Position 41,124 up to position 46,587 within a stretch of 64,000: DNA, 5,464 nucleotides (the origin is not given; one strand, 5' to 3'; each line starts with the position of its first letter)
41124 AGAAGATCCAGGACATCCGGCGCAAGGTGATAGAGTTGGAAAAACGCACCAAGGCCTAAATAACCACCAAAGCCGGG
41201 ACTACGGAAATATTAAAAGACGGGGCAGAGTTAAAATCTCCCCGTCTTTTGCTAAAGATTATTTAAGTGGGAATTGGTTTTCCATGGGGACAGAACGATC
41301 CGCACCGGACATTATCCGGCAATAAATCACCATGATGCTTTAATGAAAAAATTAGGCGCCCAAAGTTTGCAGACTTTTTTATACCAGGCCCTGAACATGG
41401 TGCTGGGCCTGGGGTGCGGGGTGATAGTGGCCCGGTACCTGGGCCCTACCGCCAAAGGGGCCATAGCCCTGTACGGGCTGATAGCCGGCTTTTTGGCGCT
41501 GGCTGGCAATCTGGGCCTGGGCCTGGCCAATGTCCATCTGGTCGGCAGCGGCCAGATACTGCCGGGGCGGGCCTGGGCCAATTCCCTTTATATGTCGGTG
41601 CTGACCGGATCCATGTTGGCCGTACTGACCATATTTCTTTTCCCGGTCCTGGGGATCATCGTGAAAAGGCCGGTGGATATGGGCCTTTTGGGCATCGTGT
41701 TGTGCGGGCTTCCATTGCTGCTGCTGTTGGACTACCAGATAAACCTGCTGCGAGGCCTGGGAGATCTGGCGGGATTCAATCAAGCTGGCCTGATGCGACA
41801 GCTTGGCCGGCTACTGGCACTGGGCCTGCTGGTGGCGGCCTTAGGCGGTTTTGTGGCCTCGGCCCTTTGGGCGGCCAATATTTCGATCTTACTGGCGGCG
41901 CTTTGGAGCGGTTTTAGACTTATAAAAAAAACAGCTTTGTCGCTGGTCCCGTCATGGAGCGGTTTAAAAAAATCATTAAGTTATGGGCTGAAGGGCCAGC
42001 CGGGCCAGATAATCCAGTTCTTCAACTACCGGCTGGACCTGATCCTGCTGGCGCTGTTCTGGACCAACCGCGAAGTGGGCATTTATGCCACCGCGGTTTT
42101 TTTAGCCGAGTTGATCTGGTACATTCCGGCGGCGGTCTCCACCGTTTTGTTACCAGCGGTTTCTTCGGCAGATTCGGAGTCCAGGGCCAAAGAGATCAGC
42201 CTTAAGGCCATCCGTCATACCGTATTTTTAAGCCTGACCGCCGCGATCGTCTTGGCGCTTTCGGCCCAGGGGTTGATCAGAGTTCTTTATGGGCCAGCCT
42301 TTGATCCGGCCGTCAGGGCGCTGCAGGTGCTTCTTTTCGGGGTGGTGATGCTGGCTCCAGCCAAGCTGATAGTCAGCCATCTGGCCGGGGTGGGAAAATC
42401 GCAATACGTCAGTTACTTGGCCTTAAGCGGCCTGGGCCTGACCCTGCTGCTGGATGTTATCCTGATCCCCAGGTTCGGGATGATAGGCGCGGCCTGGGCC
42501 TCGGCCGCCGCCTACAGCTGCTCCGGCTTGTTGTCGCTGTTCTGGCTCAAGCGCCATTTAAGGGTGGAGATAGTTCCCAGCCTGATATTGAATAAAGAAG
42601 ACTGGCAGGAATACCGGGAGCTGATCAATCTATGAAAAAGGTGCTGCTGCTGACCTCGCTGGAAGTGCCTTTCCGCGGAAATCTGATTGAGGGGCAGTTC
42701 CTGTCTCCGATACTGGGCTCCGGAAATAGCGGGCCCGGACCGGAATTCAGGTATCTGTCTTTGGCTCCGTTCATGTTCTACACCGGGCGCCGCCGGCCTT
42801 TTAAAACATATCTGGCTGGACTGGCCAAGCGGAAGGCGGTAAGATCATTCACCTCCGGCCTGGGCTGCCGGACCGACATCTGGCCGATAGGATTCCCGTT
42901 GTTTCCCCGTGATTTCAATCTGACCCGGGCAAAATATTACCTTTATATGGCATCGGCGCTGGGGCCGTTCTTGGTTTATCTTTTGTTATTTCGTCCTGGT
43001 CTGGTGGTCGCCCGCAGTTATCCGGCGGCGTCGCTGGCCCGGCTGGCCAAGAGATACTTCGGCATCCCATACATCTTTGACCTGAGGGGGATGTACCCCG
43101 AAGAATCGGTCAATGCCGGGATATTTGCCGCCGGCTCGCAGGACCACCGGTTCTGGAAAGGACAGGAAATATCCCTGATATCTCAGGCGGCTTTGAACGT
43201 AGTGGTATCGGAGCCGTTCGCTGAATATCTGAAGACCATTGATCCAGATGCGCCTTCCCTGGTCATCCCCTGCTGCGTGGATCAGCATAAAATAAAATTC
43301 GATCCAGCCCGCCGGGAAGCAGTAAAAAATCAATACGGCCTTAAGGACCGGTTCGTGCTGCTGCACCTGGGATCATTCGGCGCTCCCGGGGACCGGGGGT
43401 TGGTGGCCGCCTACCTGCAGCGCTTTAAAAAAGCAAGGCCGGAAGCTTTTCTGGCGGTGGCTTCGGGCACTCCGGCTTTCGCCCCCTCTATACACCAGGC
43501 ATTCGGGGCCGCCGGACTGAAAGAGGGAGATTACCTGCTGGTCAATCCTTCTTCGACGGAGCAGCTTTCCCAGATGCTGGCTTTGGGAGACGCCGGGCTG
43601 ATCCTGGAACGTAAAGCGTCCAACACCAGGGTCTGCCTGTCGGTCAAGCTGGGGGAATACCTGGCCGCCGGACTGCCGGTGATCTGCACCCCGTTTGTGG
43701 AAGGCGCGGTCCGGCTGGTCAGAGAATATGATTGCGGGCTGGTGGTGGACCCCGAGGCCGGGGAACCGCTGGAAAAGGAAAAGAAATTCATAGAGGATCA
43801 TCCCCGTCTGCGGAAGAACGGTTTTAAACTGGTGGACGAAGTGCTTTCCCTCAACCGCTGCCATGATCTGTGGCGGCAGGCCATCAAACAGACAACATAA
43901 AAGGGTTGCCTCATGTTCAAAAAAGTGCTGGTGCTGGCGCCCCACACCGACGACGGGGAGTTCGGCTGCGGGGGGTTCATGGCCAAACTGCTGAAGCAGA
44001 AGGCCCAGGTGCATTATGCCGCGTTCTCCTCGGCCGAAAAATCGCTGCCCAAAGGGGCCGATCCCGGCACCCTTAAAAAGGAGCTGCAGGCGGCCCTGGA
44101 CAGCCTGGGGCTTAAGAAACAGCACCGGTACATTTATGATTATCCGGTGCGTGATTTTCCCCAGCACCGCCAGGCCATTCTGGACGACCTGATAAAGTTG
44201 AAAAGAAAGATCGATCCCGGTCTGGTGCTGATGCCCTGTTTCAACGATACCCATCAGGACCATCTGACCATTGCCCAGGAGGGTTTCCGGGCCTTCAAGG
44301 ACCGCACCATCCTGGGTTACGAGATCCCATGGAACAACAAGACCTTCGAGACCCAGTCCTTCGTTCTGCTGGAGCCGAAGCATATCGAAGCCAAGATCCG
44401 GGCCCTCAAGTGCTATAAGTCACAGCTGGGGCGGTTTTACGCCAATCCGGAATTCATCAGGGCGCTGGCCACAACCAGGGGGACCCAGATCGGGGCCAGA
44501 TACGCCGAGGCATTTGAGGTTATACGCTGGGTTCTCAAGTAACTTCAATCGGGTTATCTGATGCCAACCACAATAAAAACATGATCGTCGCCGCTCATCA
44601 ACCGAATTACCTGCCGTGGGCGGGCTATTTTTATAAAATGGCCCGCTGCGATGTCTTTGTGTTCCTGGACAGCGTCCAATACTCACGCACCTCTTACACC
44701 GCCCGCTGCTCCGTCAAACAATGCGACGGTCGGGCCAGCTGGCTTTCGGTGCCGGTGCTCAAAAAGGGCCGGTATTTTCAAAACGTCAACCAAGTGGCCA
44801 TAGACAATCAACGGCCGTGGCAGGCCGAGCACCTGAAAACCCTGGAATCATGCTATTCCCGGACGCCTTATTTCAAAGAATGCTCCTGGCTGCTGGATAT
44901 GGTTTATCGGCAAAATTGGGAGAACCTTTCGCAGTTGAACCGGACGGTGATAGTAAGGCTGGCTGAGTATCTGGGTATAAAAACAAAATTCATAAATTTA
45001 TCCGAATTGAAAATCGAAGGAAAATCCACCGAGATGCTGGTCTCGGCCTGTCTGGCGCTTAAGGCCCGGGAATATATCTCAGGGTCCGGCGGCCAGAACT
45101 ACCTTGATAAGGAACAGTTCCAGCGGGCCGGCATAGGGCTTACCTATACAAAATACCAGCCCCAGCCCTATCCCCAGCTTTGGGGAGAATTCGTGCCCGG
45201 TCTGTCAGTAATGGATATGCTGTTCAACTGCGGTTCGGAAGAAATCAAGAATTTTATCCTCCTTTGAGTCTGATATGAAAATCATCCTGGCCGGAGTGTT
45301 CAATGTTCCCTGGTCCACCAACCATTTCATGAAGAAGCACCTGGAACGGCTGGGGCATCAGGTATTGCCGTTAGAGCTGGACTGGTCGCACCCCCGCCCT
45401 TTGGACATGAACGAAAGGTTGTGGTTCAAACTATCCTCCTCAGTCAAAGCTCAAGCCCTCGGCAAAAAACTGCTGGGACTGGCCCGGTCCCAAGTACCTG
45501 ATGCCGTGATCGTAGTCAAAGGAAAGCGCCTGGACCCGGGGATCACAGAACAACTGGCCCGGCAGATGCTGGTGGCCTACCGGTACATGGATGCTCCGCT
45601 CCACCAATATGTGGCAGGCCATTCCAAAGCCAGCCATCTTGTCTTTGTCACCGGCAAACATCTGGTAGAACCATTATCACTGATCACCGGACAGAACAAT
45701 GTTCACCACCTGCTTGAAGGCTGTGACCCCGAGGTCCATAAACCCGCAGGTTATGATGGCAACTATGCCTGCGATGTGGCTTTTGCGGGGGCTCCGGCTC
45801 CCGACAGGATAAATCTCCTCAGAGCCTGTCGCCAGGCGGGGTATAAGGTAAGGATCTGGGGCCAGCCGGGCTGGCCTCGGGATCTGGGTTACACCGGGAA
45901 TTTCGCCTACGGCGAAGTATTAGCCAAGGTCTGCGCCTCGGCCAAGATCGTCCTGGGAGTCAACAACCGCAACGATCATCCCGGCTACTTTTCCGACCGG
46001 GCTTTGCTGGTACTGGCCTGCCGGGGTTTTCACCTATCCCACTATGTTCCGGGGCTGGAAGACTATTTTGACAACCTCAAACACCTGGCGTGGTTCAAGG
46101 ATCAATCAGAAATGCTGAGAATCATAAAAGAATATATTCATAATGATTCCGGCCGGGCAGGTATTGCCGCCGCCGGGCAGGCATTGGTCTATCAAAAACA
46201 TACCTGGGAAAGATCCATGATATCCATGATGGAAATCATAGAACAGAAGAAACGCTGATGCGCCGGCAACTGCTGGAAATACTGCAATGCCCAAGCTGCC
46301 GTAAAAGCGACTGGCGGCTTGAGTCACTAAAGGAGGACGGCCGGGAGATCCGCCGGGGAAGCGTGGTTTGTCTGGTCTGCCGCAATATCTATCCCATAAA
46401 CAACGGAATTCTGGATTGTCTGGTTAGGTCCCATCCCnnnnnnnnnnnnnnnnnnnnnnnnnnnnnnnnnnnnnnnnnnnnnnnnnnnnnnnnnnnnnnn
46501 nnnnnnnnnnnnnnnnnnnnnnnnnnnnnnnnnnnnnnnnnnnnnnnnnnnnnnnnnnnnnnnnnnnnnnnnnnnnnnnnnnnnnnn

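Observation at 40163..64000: Methyltransferase-dense surface-glycan locus: seven SAM MTases (three Trm112-zinc-ribbon fusions), two Wzx flippases, nine glycosyltransferases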

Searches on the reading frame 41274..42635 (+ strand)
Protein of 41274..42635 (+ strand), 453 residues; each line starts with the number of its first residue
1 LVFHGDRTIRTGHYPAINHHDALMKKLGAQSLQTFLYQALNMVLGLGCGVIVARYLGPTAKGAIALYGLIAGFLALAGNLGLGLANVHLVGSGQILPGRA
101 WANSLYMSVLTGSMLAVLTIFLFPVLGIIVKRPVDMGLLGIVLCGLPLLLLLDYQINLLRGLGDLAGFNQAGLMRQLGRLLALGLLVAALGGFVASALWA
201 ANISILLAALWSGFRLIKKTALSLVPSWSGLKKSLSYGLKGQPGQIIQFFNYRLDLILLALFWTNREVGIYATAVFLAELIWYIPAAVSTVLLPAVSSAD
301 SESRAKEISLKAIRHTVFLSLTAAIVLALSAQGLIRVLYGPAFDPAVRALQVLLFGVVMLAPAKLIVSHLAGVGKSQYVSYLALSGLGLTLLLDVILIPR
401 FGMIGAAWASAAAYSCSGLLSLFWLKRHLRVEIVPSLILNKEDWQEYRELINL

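Call 3: search_protein_families(library=pfam, proteins=[window:41274-42635:+], max_evalue=0.01)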
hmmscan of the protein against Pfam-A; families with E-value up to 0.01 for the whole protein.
window:41274-42635:+ (453 aa): 2 families
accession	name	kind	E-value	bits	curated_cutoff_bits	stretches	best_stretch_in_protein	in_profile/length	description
PF13440.11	Polysacc_synt_3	-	8.5e-17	61.8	23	1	51-347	1-292/293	Polysaccharide biosynthesis protein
PF01943.22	Polysacc_synt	-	7.5e-09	35.8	28.2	1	32-298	6-272/274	Polysaccharide biosynthesis protein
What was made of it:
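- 41274..42635 (+): Wzx1 flippase. The true start is probably the ATG at 41343. Polysacc_synt_3 61.8 bits and Polysacc_synt 35.8 bits (call 3).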

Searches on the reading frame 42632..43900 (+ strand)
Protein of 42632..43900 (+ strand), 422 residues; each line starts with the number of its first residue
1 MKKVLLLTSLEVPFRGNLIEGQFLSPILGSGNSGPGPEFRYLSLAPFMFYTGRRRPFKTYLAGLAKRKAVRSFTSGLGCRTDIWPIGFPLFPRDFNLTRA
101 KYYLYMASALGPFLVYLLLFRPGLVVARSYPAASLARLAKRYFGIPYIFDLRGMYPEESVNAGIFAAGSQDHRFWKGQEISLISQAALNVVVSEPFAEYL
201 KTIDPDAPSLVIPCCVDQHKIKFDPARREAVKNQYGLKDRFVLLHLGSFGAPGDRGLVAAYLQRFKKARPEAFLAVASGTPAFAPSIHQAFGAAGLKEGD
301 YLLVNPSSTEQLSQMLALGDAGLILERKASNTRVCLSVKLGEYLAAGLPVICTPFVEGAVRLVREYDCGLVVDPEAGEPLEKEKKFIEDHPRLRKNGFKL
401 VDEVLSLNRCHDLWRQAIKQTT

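Call 3: search_protein_families(library=pfam, proteins=[window:42632-43900:+], max_evalue=0.01)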
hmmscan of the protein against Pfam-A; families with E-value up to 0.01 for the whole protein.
window:42632-43900:+ (422 aa): 4 families
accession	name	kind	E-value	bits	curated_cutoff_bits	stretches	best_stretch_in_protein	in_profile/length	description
PF13579.12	Glyco_trans_4_4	-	2.1e-09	38.3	29.7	1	96-213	46-156/158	Glycosyl transferase 4-like domain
PF13439.12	Glyco_transf_4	-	4.3e-07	30.5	28.5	1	100-217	51-167/170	Glycosyltransferase Family 4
PF00534.26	Glycos_transf_1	-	2.7e-05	24.2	26.4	1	339-394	108-162/172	Glycosyl transferases group 1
PF13692.12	Glyco_trans_1_4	-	0.00016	22.4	27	1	257-376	20-128/142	Glycosyl transferases group 1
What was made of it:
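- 42632..43900 (+): GT4-family glycosyltransferase (GT4a). Glyco_trans_4_4 and Glyco_transf_4 (call 3).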

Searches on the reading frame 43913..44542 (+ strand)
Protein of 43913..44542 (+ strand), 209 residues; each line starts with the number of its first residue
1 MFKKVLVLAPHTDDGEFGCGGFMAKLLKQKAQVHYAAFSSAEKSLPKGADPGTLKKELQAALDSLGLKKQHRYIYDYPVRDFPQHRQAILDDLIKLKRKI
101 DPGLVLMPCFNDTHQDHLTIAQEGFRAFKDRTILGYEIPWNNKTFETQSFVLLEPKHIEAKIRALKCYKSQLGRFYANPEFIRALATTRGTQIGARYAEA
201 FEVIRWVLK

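Call 3: search_protein_families(library=pfam, proteins=[window:43913-44542:+], max_evalue=0.01)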
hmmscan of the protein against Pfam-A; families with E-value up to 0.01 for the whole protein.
window:43913-44542:+ (209 aa): 1 family
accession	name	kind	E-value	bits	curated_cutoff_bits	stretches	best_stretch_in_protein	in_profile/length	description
PF02585.22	PIG-L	-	7.5e-17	62.5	28.2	1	6-124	1-125/129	GlcNAc-PI de-N-acetylase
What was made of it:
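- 43913..44542 (+): PIG-L family de-N-acetylase. PF02585 62.5 bits (call 3).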

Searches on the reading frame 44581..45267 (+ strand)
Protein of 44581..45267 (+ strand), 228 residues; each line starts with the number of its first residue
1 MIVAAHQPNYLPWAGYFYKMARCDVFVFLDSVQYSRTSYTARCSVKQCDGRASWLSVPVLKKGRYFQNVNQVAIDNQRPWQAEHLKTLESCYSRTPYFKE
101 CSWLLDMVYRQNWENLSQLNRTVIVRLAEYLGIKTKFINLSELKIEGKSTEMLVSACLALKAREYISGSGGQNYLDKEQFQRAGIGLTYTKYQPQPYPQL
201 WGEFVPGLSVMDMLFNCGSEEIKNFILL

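Call 3: search_protein_families(library=pfam, proteins=[window:44581-45267:+], max_evalue=0.01)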
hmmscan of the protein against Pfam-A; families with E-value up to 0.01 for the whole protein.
window:44581-45267:+ (228 aa): 1 family
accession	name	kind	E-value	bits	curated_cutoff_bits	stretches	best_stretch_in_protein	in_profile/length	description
PF08889.16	WbqC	-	2.2e-77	260.2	21.3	1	7-223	1-217/218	WbqC-like protein family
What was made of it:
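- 44581..45267 (+): WbqC-like protein. PF08889 260 bits (call 3).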

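Call 9: search_protein_families(library=ncbifam, proteins=[window:44581-45267:+], max_evalue=0.01)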
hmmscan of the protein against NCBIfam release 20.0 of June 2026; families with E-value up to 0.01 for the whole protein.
window:44581-45267:+ (228 aa): 0 families

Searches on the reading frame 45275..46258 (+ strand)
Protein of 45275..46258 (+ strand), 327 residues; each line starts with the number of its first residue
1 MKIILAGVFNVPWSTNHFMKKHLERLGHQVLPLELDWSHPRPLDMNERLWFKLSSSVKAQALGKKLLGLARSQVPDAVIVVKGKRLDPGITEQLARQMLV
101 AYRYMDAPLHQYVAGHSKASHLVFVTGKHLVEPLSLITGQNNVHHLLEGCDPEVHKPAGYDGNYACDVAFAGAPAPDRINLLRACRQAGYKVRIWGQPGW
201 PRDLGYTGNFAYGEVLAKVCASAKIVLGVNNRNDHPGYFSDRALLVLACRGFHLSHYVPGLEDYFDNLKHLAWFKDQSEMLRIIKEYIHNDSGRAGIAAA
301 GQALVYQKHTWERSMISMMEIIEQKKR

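Call 3: search_protein_families(library=pfam, proteins=[window:45275-46258:+], max_evalue=0.01)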
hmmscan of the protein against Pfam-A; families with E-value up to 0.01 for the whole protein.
window:45275-46258:+ (327 aa): 1 family
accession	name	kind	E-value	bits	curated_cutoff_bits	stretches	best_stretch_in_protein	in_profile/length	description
PF13524.12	Glyco_trans_1_2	-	8.8e-23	81.3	25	1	180-318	4-142/144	Glycosyl transferase-like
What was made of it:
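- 45275..46258 (+): Glyco_trans_1_2 glycosyltransferase-like protein. PF13524 81 bits (call 3).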

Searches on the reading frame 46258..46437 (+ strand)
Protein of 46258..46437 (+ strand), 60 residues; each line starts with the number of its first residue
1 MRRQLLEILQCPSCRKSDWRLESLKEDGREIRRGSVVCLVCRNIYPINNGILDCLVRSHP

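Call 26: search_protein_families(library=pfam, proteins=[window:46258-46437:+], max_evalue=10)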
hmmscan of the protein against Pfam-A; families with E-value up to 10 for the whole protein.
seq(60 aa): 2 families
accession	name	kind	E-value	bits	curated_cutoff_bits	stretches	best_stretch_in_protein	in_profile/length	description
PF03966.22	Trm112p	-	9.3e-09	35.5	22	1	3-50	2-40/40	Trm112p-like protein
PF23475.1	zf-Tbcl_FmdE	-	0.0011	18.8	23.2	1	36-50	8-22/35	FmdE treble clef zinc finger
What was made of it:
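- M6 alone hits only generic zinc-ribbon Pfam models (call 26).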
